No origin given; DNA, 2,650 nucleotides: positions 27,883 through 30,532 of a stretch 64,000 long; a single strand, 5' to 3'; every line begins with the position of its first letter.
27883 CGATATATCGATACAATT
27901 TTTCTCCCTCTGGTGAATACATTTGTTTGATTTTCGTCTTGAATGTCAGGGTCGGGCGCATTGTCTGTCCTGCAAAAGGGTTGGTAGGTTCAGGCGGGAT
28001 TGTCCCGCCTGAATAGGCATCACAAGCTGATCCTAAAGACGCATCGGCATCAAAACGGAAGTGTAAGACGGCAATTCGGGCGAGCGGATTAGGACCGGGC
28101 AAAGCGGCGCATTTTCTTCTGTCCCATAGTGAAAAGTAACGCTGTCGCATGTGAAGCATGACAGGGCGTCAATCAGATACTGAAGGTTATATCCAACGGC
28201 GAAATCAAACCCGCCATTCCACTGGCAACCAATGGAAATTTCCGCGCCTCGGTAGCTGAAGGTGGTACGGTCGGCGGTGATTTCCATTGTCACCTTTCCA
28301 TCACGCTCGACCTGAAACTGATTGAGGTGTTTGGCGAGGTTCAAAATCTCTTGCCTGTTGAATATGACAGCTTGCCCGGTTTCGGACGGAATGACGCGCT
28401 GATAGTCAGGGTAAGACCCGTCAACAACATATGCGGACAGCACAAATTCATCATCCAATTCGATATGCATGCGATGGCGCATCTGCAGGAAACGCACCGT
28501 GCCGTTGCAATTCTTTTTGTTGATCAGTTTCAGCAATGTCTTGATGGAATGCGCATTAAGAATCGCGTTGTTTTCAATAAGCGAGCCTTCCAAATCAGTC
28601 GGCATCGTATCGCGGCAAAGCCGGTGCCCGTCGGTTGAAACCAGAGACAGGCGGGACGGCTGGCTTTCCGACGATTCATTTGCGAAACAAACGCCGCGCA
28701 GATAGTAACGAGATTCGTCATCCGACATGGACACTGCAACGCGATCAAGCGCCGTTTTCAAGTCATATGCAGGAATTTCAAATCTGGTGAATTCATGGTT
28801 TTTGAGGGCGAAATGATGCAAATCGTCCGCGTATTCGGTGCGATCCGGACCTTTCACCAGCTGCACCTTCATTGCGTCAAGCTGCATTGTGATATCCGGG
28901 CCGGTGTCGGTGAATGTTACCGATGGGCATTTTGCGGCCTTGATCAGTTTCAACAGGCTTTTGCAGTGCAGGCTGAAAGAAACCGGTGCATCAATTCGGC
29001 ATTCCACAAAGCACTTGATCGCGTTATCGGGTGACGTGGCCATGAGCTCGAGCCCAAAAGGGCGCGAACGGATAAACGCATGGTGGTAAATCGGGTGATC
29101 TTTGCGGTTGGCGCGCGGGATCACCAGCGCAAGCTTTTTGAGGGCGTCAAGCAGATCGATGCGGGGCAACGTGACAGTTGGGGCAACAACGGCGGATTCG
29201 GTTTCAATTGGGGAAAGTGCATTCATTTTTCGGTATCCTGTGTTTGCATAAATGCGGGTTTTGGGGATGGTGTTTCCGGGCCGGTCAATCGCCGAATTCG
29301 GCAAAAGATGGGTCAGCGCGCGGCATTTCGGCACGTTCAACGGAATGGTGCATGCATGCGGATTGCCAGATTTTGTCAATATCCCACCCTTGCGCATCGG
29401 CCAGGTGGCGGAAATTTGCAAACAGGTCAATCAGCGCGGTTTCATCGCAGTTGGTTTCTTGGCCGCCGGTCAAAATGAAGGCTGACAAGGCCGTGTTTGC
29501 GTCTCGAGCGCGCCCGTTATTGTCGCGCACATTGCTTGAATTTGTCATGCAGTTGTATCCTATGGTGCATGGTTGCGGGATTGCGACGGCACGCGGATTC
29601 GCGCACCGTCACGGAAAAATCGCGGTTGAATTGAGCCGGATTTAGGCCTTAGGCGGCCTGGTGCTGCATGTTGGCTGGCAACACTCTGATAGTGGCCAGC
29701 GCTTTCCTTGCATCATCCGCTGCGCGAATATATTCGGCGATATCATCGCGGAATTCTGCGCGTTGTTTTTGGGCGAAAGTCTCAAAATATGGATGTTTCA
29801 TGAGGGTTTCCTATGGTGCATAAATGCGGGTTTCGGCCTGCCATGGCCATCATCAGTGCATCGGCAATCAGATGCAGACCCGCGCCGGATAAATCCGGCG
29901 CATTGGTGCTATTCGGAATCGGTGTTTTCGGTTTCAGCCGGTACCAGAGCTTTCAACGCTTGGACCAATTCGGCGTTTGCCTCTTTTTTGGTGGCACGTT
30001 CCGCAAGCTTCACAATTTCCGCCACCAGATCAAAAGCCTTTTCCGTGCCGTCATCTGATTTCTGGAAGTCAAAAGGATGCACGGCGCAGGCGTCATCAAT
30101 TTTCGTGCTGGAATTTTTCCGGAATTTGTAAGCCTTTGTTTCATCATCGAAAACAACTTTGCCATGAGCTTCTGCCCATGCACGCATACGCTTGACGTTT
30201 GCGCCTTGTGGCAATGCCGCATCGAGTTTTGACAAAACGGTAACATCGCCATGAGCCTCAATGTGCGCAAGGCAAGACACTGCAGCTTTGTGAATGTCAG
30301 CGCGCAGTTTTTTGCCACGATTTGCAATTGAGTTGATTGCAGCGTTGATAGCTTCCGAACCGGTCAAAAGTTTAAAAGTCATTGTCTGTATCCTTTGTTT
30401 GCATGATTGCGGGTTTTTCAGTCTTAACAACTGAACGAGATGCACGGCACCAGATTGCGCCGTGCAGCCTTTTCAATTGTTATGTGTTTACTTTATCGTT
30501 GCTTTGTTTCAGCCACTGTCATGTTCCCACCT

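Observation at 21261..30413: Covarying mini-hairpin placed before the Shine-Dalgarno of 12 genes: candidate operon-wide post-transcriptional control or cassette system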

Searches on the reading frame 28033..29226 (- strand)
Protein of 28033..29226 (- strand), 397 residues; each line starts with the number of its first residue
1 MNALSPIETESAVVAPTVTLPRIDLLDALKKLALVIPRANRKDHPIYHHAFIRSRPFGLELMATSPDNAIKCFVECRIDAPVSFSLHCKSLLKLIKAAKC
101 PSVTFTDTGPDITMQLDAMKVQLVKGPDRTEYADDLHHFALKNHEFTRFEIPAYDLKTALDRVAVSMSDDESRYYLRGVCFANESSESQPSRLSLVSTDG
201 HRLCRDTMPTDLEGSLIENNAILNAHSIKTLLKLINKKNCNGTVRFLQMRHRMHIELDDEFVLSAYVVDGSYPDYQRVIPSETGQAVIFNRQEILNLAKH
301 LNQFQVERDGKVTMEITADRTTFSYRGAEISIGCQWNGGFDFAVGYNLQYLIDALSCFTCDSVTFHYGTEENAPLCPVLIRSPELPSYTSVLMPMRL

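Call 11: search_protein_families(library=pfam, proteins=[window:28033-29226:-], max_evalue=0.01)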
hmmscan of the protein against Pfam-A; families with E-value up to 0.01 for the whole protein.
window:28033-29226:- (397 aa): 2 families
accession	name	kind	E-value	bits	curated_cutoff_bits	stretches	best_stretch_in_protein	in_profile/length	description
PF02767.21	DNA_pol3_beta_2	-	2.6e-13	50.7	27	1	151-274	2-116/116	DNA polymerase III beta subunit, central domain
PF02768.20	DNA_pol3_beta_3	-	1.5e-08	35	27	1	277-396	2-121/121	DNA polymerase III beta subunit, C-terminal domain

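Call 13: find_related_loci(query=window:28033-29226:-, collection=viral_contigs, flank=10000)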
Query window:28033-29226:- (397 aa) in viral_contigs; peptide patterns used: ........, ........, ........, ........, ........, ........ (x = any residue, [..] = any of these).
5 stretches matched a pattern, but none encodes a relative of the query by tblastn (E <= 1e-3).

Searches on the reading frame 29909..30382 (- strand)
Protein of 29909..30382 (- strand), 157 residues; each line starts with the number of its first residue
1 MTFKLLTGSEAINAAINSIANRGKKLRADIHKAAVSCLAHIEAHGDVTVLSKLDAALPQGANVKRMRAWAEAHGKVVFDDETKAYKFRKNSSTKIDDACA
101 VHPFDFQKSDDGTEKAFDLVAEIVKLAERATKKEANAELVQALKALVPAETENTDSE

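Call 11: search_protein_families(library=pfam, proteins=[window:29909-30382:-], max_evalue=0.01)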
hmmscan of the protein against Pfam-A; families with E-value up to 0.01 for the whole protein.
window:29909-30382:- (157 aa): 1 family
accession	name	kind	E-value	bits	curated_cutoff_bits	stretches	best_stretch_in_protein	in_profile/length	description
PF10105.14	DUF2344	-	0.0087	16.4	23.8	0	48-138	76-159/176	Uncharacterized protein conserved in bacteria (DUF2344)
